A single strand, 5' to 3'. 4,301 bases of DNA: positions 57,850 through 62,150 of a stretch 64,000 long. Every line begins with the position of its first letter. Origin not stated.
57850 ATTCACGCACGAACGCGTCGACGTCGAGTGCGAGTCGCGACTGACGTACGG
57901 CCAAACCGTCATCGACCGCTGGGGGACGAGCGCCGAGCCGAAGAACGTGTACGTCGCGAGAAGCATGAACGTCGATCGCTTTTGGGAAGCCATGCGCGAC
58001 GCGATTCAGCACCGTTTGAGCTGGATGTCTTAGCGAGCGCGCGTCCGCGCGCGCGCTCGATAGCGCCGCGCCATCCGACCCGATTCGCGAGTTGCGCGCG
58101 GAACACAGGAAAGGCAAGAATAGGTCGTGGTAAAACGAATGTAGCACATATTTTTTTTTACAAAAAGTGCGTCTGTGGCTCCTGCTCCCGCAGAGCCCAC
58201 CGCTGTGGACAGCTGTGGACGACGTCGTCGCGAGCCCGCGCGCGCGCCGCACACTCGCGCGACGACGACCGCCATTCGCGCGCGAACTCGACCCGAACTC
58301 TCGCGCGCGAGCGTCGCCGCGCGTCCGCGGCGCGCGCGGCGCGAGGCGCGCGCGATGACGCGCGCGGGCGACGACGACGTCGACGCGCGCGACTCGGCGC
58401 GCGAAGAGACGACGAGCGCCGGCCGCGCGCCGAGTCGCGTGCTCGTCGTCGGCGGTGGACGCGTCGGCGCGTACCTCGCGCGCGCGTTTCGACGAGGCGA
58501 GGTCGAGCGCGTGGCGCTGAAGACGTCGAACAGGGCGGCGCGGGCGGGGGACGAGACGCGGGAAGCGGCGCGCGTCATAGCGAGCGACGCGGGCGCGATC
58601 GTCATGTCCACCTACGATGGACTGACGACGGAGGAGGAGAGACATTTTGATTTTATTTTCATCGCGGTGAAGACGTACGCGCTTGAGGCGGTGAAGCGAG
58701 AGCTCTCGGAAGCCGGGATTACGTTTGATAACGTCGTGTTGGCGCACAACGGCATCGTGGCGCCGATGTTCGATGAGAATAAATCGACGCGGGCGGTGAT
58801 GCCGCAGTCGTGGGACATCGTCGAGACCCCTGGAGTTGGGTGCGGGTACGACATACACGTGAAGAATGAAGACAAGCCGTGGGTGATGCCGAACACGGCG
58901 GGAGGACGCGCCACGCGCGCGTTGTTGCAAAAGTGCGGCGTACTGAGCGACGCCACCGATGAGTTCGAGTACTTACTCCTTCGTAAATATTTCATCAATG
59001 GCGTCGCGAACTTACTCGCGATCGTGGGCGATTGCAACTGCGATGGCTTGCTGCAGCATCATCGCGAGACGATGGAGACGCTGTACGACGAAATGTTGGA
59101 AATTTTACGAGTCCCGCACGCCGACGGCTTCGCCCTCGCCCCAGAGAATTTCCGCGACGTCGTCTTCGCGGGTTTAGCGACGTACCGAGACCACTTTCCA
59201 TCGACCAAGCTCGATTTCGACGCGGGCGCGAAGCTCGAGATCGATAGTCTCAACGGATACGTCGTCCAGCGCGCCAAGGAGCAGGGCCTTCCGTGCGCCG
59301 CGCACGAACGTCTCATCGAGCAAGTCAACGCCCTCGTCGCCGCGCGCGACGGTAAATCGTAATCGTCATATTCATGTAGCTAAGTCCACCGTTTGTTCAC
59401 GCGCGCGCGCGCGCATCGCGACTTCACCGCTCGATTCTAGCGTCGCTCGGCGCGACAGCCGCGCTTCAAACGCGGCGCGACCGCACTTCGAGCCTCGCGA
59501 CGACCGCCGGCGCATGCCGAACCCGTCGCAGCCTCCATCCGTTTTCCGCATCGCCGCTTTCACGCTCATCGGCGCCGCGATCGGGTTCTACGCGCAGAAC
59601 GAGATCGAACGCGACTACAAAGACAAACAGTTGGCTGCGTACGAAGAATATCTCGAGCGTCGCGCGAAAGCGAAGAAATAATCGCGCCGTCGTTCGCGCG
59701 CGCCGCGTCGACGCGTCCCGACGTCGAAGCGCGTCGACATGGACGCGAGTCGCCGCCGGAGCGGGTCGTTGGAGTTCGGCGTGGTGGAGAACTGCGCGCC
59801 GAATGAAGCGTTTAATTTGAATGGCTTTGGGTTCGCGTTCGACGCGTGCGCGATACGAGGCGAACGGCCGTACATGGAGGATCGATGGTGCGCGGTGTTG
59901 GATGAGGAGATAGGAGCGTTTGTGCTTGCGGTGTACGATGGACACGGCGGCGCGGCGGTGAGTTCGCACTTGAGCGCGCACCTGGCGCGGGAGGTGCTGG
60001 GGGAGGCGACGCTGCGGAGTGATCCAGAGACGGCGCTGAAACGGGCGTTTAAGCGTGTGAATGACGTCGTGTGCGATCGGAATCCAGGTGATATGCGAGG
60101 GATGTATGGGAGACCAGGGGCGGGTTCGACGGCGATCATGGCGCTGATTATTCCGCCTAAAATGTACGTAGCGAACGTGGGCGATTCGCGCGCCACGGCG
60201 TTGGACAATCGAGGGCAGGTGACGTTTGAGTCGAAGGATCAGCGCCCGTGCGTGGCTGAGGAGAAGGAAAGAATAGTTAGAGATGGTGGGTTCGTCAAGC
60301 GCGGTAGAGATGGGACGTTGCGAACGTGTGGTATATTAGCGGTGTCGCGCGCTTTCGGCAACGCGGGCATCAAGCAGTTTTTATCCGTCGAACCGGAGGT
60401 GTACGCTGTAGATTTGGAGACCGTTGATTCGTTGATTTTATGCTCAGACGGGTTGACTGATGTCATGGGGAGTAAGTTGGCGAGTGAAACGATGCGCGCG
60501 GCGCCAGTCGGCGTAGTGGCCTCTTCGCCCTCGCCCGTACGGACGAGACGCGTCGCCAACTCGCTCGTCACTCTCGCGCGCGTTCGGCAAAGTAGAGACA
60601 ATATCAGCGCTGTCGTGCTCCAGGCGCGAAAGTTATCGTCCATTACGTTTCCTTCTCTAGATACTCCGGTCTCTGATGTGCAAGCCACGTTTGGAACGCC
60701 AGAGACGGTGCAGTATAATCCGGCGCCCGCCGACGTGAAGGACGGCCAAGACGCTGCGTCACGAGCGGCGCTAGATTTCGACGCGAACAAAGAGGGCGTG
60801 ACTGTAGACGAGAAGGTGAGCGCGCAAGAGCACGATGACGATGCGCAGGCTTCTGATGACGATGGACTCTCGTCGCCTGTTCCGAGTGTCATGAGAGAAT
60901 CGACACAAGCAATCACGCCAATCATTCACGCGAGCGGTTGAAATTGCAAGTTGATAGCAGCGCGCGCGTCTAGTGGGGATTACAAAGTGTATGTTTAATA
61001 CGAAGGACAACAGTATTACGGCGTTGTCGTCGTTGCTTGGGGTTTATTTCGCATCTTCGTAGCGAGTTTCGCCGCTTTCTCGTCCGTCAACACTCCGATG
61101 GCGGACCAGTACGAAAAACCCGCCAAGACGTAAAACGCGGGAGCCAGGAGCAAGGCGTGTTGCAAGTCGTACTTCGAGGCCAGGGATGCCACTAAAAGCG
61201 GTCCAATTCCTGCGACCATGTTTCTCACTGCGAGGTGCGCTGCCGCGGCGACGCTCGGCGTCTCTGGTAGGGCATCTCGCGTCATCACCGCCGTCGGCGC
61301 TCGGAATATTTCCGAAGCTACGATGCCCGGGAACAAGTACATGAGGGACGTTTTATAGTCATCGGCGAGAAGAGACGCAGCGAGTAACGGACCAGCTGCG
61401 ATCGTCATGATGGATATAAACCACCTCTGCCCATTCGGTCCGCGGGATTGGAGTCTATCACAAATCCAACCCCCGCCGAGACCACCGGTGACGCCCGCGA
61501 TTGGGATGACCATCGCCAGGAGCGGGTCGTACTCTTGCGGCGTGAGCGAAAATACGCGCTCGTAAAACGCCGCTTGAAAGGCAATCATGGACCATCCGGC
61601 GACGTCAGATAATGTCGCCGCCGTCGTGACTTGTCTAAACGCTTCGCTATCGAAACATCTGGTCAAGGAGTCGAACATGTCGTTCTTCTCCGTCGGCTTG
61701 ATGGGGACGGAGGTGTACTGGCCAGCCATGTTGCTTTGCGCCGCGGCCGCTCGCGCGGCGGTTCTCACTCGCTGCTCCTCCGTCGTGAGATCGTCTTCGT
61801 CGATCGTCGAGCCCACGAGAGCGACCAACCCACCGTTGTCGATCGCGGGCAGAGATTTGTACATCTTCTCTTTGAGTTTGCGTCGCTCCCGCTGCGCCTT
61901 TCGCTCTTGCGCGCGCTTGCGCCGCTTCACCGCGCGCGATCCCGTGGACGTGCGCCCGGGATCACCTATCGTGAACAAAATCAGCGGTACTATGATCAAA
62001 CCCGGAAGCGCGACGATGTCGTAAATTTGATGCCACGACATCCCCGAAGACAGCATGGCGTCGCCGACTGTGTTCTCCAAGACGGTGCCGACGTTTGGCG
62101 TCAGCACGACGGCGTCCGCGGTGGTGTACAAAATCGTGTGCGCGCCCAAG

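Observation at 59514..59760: Unannotated 55-aa TM-protein ORF 57 nt upstream of the PP2C start: candidate dicistronic locus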

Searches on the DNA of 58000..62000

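Call 85: search_rna_families(source=window, start=58000, end=62000, threshold=evalue, max_evalue=1)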
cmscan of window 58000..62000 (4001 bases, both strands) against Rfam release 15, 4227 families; matches with E-value up to 1: 0.
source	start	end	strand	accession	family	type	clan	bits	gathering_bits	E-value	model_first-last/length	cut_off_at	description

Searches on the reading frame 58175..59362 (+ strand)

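Call 5: search_protein_families(library=pfam, proteins=[window:58175-59362:+], max_evalue=1)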
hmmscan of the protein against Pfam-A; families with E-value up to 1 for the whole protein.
window:58175-59362:+ (395 aa): 9 families
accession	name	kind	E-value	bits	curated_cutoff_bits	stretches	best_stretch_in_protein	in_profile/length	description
PF08546.17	ApbA_C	-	2.8e-25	89.5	22.7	1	266-386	4-123/125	Ketopantoate reductase PanE/ApbA C terminal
PF02558.23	ApbA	-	7.2e-06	26.1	22.2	1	89-194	1-103/150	Ketopantoate reductase PanE/ApbA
PF01408.29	GFO_IDH_MocA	-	0.0026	18.9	24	1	88-186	2-88/120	Oxidoreductase family, NAD-binding Rossmann fold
PF03807.23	F420_oxidored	-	0.015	16.3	21.6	1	89-177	2-79/94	NADP oxidoreductase coenzyme F420-dependent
PF07992.20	Pyr_redox_2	-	0.018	14.9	26.1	1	72-131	128-188/291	Pyridine nucleotide-disulphide oxidoreductase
PF02254.24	TrkA_N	-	0.045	14.5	23.8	1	89-138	1-48/116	TrkA-N domain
PF13241.12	NAD_binding_7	-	0.084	13.9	22.1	1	87-170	8-74/104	Putative NAD(P)-binding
PF01118.30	Semialdhyde_dh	-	0.11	13.3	26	1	88-183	1-92/121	Semialdehyde dehydrogenase, NAD binding domain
PF10727.15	Rossmann-like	-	0.19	12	23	1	87-129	15-57/131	Rossmann-like domain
